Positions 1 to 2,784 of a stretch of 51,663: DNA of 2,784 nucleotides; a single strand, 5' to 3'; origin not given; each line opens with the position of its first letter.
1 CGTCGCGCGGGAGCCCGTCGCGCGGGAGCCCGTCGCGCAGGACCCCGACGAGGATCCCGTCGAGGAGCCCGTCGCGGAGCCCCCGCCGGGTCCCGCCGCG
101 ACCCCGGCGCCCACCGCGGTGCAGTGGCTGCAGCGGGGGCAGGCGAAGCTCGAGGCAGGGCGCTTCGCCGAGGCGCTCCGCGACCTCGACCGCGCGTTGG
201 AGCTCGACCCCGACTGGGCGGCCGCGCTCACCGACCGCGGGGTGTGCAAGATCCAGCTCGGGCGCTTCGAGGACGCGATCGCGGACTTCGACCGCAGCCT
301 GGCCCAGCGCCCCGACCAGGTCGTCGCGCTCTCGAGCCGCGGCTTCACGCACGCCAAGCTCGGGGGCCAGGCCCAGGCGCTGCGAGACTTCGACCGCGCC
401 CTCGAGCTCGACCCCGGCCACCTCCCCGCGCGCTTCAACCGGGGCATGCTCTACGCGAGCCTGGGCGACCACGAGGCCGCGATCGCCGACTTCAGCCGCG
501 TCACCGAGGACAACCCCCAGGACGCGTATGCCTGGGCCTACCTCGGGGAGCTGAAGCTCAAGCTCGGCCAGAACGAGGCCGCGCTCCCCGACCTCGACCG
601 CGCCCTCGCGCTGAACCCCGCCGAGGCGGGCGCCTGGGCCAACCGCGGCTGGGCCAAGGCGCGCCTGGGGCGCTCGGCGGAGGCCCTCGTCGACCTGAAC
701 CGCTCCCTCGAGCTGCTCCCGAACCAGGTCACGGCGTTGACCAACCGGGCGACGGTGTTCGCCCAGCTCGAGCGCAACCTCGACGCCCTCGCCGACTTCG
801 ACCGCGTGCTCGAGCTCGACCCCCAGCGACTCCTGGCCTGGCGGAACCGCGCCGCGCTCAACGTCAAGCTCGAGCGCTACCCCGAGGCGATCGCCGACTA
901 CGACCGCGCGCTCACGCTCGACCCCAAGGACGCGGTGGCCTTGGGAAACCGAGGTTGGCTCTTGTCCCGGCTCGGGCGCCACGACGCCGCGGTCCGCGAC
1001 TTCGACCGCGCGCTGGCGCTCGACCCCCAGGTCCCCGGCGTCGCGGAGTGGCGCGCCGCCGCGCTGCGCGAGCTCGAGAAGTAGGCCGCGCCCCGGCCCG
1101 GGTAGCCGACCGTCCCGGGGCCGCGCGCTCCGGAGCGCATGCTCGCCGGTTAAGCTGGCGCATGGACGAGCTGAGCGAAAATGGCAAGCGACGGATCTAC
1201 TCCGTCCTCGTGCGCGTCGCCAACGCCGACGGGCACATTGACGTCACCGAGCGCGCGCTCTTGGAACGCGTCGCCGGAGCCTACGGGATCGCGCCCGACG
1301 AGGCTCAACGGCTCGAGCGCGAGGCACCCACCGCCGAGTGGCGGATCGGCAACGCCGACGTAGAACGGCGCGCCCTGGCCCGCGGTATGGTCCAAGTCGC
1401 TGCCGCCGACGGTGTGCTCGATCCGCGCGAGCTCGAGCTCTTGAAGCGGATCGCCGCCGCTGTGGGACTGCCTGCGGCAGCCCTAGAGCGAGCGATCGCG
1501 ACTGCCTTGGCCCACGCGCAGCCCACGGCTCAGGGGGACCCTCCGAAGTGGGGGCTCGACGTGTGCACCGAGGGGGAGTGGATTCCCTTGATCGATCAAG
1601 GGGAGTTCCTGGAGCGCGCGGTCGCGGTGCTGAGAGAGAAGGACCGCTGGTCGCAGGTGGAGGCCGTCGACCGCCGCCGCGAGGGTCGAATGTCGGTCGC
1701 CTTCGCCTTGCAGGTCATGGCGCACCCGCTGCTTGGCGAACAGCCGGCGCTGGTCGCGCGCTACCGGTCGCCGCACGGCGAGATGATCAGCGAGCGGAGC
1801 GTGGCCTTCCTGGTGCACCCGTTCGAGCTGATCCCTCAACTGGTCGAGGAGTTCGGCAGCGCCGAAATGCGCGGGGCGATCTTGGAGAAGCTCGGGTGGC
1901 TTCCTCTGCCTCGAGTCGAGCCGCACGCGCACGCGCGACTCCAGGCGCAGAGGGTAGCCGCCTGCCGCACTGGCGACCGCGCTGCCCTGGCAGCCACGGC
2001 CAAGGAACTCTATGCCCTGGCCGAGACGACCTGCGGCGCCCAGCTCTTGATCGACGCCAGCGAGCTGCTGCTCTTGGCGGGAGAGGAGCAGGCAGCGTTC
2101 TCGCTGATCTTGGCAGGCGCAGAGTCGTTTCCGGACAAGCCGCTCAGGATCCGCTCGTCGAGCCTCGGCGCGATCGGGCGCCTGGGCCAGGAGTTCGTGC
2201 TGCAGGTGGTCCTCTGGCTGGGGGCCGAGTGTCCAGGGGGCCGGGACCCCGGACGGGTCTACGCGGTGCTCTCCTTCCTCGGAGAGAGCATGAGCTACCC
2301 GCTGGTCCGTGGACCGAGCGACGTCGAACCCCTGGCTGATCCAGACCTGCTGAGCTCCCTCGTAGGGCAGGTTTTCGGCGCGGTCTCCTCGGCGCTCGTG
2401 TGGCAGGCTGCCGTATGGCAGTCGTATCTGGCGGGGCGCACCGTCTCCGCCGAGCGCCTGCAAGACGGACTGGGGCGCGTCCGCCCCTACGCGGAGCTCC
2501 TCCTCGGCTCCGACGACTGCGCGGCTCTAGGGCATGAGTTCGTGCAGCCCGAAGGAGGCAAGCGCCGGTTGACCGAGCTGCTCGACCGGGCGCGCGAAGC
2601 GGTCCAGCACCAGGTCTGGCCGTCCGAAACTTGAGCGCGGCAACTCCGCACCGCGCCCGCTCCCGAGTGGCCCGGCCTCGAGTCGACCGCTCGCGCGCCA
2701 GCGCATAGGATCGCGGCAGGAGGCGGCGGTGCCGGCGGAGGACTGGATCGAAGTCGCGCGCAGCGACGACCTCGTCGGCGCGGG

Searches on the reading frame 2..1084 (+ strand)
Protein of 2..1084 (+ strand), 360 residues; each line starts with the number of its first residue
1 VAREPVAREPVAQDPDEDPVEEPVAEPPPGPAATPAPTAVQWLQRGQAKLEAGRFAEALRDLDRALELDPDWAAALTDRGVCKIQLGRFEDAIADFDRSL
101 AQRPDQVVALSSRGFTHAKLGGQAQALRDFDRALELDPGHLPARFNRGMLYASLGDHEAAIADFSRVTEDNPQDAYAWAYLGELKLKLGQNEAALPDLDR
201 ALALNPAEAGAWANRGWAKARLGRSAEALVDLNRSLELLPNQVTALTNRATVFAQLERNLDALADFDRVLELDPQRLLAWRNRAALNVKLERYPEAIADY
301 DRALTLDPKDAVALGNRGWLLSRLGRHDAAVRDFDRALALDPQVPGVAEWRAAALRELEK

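Call 8: search_protein_families(library=pfam, proteins=[window:2-1084:+], max_evalue=0.001)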
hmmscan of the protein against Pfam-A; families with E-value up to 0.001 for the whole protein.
window:2-1084:+ (360 aa): 20 families
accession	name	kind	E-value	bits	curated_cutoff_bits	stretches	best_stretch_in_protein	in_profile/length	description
PF00515.34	TPR_1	-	9.3e-71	231.4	27.8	8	279-310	3-34/34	Tetratricopeptide repeat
PF07719.23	TPR_2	-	1.2e-56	184.6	27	5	312-343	2-33/34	Tetratricopeptide repeat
PF13414.12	TPR_11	-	1.6e-44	149.7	26.8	5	150-189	3-42/42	TPR repeat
PF13371.12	TPR_9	-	4.7e-43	145.5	35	6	51-109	7-65/73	Tetratricopeptide repeat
PF13431.12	TPR_17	-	2.6e-42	140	24.4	2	300-331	2-33/34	Tetratricopeptide repeat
PF13181.12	TPR_8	-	2.5e-41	136.8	25.7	2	313-343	3-33/34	Tetratricopeptide repeat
PF13432.12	TPR_16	-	4.1e-37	126.7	32.7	4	43-106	1-64/65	Tetratricopeptide repeat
PF13424.12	TPR_12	-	1.2e-29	102.7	30.1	3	277-342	3-76/77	Tetratricopeptide repeat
PF13428.12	TPR_14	-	1.8e-28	96.5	23.5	1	41-77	3-39/44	Tetratricopeptide repeat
PF14559.12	TPR_19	-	2.2e-25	89.2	25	3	50-106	2-60/68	Tetratricopeptide repeat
PF13174.12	TPR_6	-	1.2e-14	54.3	26.3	0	143-173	2-32/33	Tetratricopeptide repeat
PF03704.23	BTAD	-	2.1e-12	48.1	22.1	1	109-238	8-125/146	Bacterial transcriptional activator domain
PF10516.15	SHNi-TPR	-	2.5e-12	46.5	21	0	50-68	12-30/38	SHNi-TPR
PF23914.1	TPR_CcmH_CycH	-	3.7e-12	46.8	42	1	170-208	45-83/158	Cytochrome c-type biogenesis protein H TPR domain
PF01239.28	PPTA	-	2.1e-11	43.3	29.5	0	294-324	2-32/32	Protein prenyltransferase alpha subunit repeat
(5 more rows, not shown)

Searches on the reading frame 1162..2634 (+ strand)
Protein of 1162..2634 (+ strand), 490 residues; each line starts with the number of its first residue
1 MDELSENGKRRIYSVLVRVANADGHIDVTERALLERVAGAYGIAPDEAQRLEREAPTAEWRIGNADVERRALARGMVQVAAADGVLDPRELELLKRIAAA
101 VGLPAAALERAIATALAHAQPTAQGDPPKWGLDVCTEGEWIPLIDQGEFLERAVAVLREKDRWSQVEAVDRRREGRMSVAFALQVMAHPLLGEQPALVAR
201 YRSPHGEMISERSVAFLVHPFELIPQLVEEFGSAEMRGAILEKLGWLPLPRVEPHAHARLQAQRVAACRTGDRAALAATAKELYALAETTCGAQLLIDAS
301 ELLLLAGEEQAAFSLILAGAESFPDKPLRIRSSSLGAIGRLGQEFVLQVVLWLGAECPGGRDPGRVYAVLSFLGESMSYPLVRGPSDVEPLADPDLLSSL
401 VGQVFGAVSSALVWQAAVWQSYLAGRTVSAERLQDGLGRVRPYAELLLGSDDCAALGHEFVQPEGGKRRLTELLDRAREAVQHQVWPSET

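Call 8: search_protein_families(library=pfam, proteins=[window:1162-2634:+], max_evalue=0.001)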
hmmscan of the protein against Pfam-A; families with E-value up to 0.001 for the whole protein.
window:1162-2634:+ (490 aa): 2 families
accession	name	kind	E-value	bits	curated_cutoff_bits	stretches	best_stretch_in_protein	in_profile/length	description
PF05099.18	TerB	-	1.3e-15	58.2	24.4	2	66-111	71-116/118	Tellurite resistance protein TerB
PF04391.17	DUF533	-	1.9e-06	28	29.6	0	6-54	67-115/178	Protein of unknown function (DUF533)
